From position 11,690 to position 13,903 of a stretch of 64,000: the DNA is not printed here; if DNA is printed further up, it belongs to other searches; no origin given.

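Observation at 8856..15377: Compact non-flagellar T3SS locus with a FliA-type sigma factor and non-canonical gene order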

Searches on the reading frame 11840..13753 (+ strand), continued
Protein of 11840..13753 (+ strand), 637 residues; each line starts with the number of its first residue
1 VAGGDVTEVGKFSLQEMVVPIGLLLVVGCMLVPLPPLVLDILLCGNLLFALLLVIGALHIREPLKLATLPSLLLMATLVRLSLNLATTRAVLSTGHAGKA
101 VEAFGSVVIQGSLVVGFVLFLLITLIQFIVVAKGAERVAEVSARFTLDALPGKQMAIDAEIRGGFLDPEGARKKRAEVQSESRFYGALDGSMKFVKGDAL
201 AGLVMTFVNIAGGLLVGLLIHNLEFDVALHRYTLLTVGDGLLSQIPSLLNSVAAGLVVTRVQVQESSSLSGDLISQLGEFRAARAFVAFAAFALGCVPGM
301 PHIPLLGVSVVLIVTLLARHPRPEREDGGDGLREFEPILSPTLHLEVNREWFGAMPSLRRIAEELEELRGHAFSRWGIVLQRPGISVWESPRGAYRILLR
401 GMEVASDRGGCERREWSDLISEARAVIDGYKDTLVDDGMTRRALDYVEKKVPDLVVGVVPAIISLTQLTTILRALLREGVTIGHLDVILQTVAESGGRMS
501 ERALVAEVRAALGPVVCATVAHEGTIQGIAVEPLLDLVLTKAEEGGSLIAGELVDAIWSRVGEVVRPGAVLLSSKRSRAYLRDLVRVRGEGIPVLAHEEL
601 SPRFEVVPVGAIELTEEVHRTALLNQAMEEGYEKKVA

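Call 27: get_annotated_region(hit=H29, flank=16000)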
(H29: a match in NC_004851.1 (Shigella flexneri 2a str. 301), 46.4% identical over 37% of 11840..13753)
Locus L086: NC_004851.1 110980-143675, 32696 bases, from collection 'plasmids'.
description: Shigella flexneri 2a str. 301 plasmid pCP301, complete sequence
organism: Shigella flexneri 2a str. 301 (NCBI taxid 198214)
taxonomy: Bacteria; Pseudomonadota; Gammaproteobacteria; Enterobacterales; Enterobacteriaceae; Shigella; Shigella flexneri; Shigella flexneri 2a str. 301
host: -; source: -; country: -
typing (MOB-suite, as given by PLSDB): mobilizable; replicon IncFIA; relaxase MOBF,MOBF,MOBP
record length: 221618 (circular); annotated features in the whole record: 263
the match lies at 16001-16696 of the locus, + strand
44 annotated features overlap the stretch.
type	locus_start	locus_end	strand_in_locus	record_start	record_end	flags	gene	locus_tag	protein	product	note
CDS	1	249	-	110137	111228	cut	ipaC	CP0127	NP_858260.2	IpaC, secreted by the Mxi-Spa secretion machinery, required for entry into epithelial cells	-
CDS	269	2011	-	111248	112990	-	ipaB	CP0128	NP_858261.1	IpaB, secreted by the Mxi-Spa secretion machinery, required for entry into epithelial cells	-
CDS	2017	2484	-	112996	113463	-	ipgC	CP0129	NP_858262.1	IpgC, cytoplasmic chaperone for IpaB and IpaC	-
CDS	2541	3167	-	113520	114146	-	ipgB1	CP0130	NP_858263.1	protein IpgB1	-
CDS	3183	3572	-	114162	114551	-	ipgA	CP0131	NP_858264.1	chaperone IpgA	-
CDS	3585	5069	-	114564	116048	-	icsB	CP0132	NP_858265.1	IcsB, invasion protein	-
CDS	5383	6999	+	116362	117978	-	ipgD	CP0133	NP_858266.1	hypothetical protein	-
CDS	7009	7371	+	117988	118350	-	ipgE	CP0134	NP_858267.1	IpgE, cytoplasmic chaperone for IpgD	-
CDS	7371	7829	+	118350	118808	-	ipgF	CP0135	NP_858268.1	periplasmic protein IpgF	-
CDS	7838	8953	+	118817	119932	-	mxiG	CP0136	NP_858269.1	MxiG protein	-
CDS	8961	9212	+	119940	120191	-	mxiH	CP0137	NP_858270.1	Mxi-Spa secretion machinery protein MxiH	-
CDS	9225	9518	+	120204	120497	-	mxiI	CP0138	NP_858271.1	Mxi-Spa secretion machinery protein MxiI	-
CDS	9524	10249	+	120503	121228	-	mxiJ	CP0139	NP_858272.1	Mxi-Spa secretion machinery protein MxiJ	-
CDS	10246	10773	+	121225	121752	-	mxiK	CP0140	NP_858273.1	Mxi-Spa secretion machinery protein MxiK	-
CDS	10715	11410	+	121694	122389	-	mxiN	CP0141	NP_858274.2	Mxi-Spa secretion machinery protein MxiN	-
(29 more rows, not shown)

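Call 28: get_annotated_region(hit=H5, flank=18000)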
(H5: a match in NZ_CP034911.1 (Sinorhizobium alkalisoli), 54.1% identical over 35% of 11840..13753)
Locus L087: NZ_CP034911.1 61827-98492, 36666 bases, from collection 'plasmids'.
description: Sinorhizobium alkalisoli strain YIC4027 plasmid unnamed, complete sequence
organism: Sinorhizobium alkalisoli (NCBI taxid 1752398)
taxonomy: Bacteria; Pseudomonadota; Alphaproteobacteria; Hyphomicrobiales; Rhizobiaceae; Sinorhizobium; Sinorhizobium alkalisoli
host: -; source: single cell,root nodule of Sesbania cannabina; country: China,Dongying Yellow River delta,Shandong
typing (MOB-suite, as given by PLSDB): non-mobilizable; replicon rep_cluster_471; mating-pair formation MPF_T
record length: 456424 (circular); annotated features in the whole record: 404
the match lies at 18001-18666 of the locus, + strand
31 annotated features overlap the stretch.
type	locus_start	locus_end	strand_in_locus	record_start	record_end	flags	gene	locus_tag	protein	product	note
CDS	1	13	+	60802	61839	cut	-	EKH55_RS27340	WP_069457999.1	EscU/YscU/HrcU family type III secretion system export apparatus switch protein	GO:0009306 - protein secretion [Evidence IEA]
CDS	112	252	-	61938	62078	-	-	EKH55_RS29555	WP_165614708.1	hypothetical protein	-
CDS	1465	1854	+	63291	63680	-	-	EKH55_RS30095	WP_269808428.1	hypothetical protein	-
CDS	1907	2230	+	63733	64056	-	-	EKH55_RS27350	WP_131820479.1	hypothetical protein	-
CDS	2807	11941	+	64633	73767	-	-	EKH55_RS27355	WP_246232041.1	shikimate kinase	-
CDS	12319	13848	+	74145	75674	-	istA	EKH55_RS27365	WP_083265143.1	IS21 family transposase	-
CDS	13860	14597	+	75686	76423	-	istB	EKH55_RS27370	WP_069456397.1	IS21-like element helper ATPase IstB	-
CDS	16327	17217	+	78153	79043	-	-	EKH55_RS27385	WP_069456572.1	hypothetical protein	-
CDS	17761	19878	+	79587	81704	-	sctV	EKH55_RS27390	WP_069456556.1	type III secretion system export apparatus subunit SctV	GO:0009306 - protein secretion [Evidence IEA]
CDS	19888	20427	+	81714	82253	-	-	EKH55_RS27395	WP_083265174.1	hypothetical protein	-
CDS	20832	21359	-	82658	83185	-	-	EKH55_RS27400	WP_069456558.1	hypothetical protein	-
CDS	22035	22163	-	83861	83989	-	-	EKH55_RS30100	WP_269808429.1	hypothetical protein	-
CDS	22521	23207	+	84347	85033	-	-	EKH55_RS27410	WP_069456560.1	response regulator transcription factor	GO:0000160 - phosphorelay signal transduction system [Evidence IEA]; GO:0006355 - regulation of DNA-templated ...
CDS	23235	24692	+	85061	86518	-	-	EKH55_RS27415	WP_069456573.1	type II and III secretion system protein family protein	-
CDS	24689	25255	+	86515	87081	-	-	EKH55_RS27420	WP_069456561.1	CpaD family pilus assembly lipoprotein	-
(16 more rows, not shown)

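Call 33: search_solved_structures(query=window:11840-13753:+, max_evalue=0.001)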
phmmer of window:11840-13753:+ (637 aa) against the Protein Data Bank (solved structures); distinct sequences matched with E-value up to 0.001: 19.
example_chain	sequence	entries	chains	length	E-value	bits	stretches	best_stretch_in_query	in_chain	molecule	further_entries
7alw_A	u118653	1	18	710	1.7e-89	304.2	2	16-310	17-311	Low calcium response protein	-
36hw_A2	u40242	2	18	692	2.8e-85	290.3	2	15-313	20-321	Flagellar biosynthesis protein FlhA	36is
7awa_A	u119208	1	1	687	1e-83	285.1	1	15-323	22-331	Secretion system apparatus protein SsaV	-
7amy_A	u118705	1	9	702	2e-80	274.3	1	18-307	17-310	Flagellar biosynthesis protein FlhA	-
12dv_B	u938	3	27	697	7.1e-71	242.7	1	13-312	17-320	Flagellar biosynthesis protein FlhA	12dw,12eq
6ch3_A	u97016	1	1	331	2.2e-09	39.6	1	440-565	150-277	Flagellar biosynthesis protein FlhA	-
6ch2_A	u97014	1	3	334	2.3e-09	39.6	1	440-565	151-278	Flagellar biosynthesis protein FlhA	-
6ch1_A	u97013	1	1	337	2.4e-09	39.6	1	440-565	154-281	Flagellar biosynthesis protein FlhA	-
6ai1_A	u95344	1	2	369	2.7e-09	39.4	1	440-565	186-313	Flagellar biosynthesis protein FlhA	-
6ai0_A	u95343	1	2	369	3e-09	39.2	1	440-565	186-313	Flagellar biosynthesis protein FlhA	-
7ctn_A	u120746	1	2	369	3e-09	39.2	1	440-565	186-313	Flagellar biosynthesis protein FlhA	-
3a5i_A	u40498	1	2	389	3.2e-09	39.1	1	440-565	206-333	Flagellar biosynthesis protein flhA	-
6ai3_A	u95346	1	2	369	3.2e-09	39.1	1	440-565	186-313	Flagellar biosynthesis protein FlhA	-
6ai2_A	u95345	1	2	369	3.2e-09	39.1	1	440-565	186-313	Flagellar biosynthesis protein FlhA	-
3mix_A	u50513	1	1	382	2.2e-08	36.4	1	433-613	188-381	Flagellar biosynthesis protein flhA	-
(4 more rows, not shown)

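Call 39: find_encoding_contigs(protein=P0117, flank=10000, max_places=1)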
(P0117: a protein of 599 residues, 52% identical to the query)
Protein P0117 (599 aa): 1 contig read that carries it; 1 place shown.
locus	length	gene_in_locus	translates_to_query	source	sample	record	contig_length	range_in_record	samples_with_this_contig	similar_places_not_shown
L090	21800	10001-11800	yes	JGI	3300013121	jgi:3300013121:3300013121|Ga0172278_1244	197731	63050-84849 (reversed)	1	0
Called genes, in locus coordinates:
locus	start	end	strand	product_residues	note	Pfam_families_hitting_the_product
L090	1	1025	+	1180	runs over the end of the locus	PF04773:FecR, PF13431:TPR_17 (faint), PF14559:TPR_19 (faint)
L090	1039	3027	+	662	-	PF05226:CHASE2, PF00211:Guanylate_cyc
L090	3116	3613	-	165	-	-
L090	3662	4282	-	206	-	-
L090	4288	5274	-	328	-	PF04055:Radical_SAM, PF06968:BATS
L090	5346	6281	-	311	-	PF00490:ALAD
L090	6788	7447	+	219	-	PF04542:Sigma70_r2, PF04545:Sigma70_r4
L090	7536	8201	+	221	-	PF01514:YscJ_FliF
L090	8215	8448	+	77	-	-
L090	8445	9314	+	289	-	-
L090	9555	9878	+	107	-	-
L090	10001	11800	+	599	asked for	PF00771:FHIPEP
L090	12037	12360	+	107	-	-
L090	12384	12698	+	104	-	-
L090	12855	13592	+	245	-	PF00072:Response_reg, PF00512:HisKA (weak)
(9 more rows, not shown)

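Call 40: find_encoding_contigs(protein=P0112, flank=10000, max_places=1)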
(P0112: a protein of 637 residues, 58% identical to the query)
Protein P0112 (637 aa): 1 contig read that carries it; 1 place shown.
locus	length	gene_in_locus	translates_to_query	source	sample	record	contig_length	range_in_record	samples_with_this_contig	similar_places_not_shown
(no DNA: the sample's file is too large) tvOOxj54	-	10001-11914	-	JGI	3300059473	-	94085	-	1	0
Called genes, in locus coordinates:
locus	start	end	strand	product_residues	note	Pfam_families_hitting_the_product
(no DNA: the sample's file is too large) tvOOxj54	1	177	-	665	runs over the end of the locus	-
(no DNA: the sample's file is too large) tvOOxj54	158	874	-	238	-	PF07811:TadE (weak)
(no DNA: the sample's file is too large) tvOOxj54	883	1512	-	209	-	-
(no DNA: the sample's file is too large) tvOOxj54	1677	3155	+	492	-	PF01551:Peptidase_M23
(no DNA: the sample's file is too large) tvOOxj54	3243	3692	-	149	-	-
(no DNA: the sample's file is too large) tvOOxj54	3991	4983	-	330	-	PF04055:Radical_SAM, PF06968:BATS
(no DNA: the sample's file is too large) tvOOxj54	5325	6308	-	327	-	PF00490:ALAD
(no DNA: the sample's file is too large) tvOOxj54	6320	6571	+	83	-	-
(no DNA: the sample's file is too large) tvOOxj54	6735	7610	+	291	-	PF04542:Sigma70_r2, PF04545:Sigma70_r4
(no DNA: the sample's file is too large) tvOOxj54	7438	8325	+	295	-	PF01514:YscJ_FliF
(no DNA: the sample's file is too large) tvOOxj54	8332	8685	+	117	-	-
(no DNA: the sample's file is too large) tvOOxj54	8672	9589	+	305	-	PF01052:FliMN_C (weak)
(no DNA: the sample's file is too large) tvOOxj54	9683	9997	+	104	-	-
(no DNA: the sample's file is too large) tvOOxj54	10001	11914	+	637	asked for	PF00771:FHIPEP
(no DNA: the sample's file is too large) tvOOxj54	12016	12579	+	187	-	PF13424:TPR_12 (faint), PF00515:TPR_1 (faint), PF07719:TPR_2 (faint), PF13181:TPR_8 (faint), PF13432:TPR_16 (weak)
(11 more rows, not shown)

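Call 58: search_protein_representatives(protein=window:11840-13753:+)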
Query: 637 residues. Proteins with E-value up to 0.001 (for the whole library): 6736; up to 1e-10: 4288; up to 1e-30: 2091. The best 150 are listed.
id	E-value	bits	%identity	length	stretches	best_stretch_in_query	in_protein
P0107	7.5e-226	767.8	61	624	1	15-627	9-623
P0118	2.2e-185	634.2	64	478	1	15-486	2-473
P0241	2.2e-170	584.6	50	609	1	15-613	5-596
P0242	5.6e-153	527.1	46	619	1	14-625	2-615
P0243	4.0e-151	521.0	47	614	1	16-616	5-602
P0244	1.5e-149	515.8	46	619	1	10-617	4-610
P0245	3.9e-147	507.9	45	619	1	18-612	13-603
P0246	3.6e-143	494.7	45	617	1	8-618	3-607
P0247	2.5e-142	491.9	45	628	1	15-621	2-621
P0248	1.4e-138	479.6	44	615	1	16-618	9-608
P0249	1.8e-138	479.2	45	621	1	15-618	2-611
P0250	1.9e-138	479.2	45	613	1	17-620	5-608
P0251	1.4e-137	476.3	44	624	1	14-617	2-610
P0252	1.7e-137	476.0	44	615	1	15-606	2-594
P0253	8.8e-137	473.7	44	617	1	14-602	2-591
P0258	6.9e-132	457.5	41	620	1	15-622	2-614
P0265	5.5e-129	447.9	39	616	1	15-627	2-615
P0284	3.3e-119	415.6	39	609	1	16-601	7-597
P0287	2.3e-116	406.2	39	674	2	16-496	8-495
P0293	5.3e-113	395.1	40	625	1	14-606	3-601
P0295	1.5e-110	387.0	39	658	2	15-503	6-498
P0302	6.5e-108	378.3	39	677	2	11-495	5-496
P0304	9.8e-107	374.4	36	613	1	16-610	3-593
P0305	5.4e-106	372.0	45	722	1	13-495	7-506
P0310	4.6e-105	368.9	40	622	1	15-614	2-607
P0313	1.3e-104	367.4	39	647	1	14-606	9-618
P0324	2.5e-101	356.5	34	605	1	8-601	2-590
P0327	3.8e-101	356.0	34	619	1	11-601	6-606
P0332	4.2e-99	349.2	38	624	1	18-613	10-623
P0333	1.1e-98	347.9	39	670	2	15-494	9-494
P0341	3.3e-97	343.0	36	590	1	16-588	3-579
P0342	8.0e-97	341.7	40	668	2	14-406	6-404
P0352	8.3e-95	335.0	40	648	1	12-495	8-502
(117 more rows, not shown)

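Call 59: find_encoding_contigs(protein=P0242, flank=10000, max_places=2)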
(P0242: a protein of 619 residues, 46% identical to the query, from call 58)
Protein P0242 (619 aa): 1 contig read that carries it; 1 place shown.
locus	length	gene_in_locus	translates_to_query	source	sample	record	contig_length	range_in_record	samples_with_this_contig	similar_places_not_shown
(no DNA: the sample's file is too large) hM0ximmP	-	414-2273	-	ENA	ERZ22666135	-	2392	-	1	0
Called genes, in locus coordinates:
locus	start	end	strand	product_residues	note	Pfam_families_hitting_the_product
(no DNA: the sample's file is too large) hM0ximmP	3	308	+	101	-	?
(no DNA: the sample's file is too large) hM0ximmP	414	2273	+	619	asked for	PF00771:FHIPEP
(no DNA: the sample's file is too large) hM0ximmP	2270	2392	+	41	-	?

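Call 60: find_encoding_contigs(protein=P0265, flank=10000, max_places=2)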
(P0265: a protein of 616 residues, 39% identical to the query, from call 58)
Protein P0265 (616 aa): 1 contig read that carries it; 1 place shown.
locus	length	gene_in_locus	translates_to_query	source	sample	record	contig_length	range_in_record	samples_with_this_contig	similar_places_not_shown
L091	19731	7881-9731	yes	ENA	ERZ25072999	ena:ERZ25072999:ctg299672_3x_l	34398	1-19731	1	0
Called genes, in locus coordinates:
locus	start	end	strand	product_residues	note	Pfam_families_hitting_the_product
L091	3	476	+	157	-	?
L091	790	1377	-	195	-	PF01725:Ham1p_like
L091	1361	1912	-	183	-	-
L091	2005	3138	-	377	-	PF13776:DUF4172, PF02661:Fic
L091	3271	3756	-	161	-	PF03449:GreA_GreB_N, PF01272:GreA_GreB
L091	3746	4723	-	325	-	PF00490:ALAD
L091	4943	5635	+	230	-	PF04542:Sigma70_r2, PF04545:Sigma70_r4 (weak)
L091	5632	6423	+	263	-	PF01514:YscJ_FliF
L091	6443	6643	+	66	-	-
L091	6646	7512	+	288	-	-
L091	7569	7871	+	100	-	-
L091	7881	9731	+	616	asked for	PF00771:FHIPEP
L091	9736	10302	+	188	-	PF00515:TPR_1 (faint), PF07719:TPR_2 (faint), PF13424:TPR_12 (faint), PF13428:TPR_14 (faint), PF13431:TPR_17 (faint), PF14559:TPR_19 (faint), PF13181:TPR_8 (faint), PF13432:TPR_16 (faint), +1 more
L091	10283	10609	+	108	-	-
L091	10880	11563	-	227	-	PF01467:CTP_transf_like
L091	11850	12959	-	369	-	PF25917:BSH_RND, PF25973:BSH_CzcB (faint), PF25881:HH_YBHG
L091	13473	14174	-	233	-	PF07638:Sigma70_ECF (weak), PF04542:Sigma70_r2, PF08281:Sigma70_r4_2, PF04545:Sigma70_r4 (weak)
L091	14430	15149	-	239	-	PF00535:Glycos_transf_2, PF10111:Glyco_tranf_2_2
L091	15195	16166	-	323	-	PF03706:LPG_synthase_TM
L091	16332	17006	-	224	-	PF04893:Yip1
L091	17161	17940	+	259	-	PF00378:ECH_1, PF16113:ECH_2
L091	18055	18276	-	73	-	-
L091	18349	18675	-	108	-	-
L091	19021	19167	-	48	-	-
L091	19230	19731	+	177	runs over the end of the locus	PF00076:RRM_1, PF01084:Ribosomal_S18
